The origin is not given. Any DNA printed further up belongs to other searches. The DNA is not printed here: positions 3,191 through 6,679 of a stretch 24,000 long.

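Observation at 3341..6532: ECF-type sigma factor fused to an ~870-aa soluble C-terminal region, with no anti-sigma gene nearby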

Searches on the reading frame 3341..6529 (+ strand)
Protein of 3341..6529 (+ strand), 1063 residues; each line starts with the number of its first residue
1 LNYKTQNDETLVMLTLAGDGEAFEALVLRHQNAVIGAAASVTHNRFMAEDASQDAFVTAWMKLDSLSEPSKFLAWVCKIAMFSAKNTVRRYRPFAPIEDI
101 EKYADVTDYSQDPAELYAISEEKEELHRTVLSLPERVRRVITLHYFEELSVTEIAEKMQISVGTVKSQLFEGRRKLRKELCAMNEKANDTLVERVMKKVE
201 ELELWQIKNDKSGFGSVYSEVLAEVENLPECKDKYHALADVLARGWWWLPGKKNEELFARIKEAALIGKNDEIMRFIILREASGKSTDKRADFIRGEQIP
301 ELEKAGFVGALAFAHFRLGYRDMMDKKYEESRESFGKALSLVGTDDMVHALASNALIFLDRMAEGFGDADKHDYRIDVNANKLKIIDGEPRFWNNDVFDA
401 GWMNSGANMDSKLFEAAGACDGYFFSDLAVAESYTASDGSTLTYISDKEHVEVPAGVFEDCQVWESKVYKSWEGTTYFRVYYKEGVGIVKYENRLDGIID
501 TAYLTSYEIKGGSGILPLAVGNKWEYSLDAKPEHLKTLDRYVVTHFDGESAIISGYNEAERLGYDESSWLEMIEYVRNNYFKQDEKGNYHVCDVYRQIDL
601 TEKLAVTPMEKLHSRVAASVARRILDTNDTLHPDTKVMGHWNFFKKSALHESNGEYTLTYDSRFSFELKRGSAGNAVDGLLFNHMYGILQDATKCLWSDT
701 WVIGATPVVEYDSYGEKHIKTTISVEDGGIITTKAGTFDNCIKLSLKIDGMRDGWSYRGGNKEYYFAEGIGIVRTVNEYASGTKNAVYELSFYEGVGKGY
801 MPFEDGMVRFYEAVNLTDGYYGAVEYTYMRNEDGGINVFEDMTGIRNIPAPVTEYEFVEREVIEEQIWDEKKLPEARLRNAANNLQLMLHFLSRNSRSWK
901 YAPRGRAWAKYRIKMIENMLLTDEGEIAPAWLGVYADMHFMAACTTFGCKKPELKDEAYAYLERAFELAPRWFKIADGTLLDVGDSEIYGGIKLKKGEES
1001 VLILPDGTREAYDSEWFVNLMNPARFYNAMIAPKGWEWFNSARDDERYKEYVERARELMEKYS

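Call 5: search_protein_families(library=pfam, proteins=[window:3341-6529:+], max_evalue=1)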
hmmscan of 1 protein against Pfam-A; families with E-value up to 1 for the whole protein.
window:3341-6529:+ (1063 aa): 11 families
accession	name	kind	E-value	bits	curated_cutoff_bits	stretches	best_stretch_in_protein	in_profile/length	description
PF08281.18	Sigma70_r4_2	-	2.3e-17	62.8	25.7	1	124-176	2-54/54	Sigma-70, region 4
PF04545.22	Sigma70_r4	-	2.2e-12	46.7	24.1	1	132-178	4-50/50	Sigma-70, region 4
PF04542.20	Sigma70_r2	-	4.1e-10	39.8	24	1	26-91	1-68/71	Sigma-70 region 2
PF21347.3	DUF3108_like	-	5.1e-09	36.7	27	2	729-775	140-184/199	DUF3108-like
PF07638.17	Sigma70_ECF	-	8.9e-06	26.2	21.1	1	124-180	127-183/185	ECF sigma factor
PF07719.23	TPR_2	-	0.00022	21.5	27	1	312-341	1-30/34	Tetratricopeptide repeat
PF04297.20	UPF0122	-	0.0028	18.3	22.7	1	134-169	19-54/101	Putative helix-turn-helix protein, YlxM / p13 like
PF02001.22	DUF134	-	0.053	14.5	27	1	121-180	25-82/98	Protein of unknown function DUF134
PF01047.28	MarR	-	0.064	13.6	24.6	1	141-165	10-34/59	MarR family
PF14493.12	HTH_40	-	0.076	13.8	27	1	142-208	5-73/89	Helix-turn-helix domain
PF13181.12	TPR_8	-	0.68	10.7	25.7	0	955-970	17-32/34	Tetratricopeptide repeat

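Call 6: search_protein_families(library=ncbifam, proteins=[window:3341-6529:+], max_evalue=1)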
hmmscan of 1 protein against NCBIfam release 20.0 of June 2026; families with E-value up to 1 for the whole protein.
window:3341-6529:+ (1063 aa): 105 families (the best 25 are shown)
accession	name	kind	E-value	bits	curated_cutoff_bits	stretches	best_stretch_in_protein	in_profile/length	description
NF004113.0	PRK05602.1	equivalog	3.6e-29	101.9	208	1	4-186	28-207/211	RNA polymerase sigma factor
TIGR02937.1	sigma70-ECF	superfamily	1.5e-28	99.5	42.9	1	21-180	1-165/165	sigma-70 family RNA polymerase sigma factor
NF007223.0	PRK09641.1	equivalog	1.5e-27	96.6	209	1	13-180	10-184/187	RNA polymerase sigma factor SigW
TIGR02983.1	SigE-fam_strep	subfamily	3.7e-27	95.2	141.55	1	20-180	5-158/162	SigE family RNA polymerase sigma factor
TIGR02985.1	Sig70_bacteroi1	subfamily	4.3e-26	92.1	126.4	1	21-180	1-162/162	RNA polymerase sigma-70 factor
NF008888.0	PRK11922.1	equivalog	6.8e-26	91.3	204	1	3-181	12-197/231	RNA polymerase sigma factor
TIGR02939.1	RpoE_Sigma70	equivalog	6.3e-25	88.3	236.15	1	5-180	4-186/190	RNA polymerase sigma factor RpoE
NF007216.0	PRK09638.1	equivalog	3.2e-24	85.6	194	1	5-181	2-175/180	RNA polymerase sigma factor SigY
TIGR02989.1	Sig-70_gvs1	subfamily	3.5e-24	85.5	124.55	1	21-178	1-156/158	RNA polymerase sigma-70 factor, Rhodopirellula/Verrucomicrobium family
TIGR02948.1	SigW_bacill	equivalog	1.8e-23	83.6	243.1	1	16-181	13-185/187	RNA polymerase sigma factor SigW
NF009166.1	PRK12513.1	equivalog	4e-23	82.1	206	1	4-185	5-191/193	RNA polymerase sigma factor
NF006930.0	PRK09415.1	subfamily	8.4e-23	81.1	198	1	23-180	18-175/179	RNA polymerase factor sigma C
NF058625.1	sigma_PG0214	equivalog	1e-22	80.7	130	1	21-186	4-167/170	GFO_1088 family ECF-type sigma factor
NF009168.0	PRK12515.1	subfamily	1.2e-22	80.3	236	1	3-181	4-180/189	RNA polymerase sigma factor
NF009171.0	PRK12518.1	equivalog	1.6e-22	80.3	208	1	5-180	11-184/191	RNA polymerase sigma factor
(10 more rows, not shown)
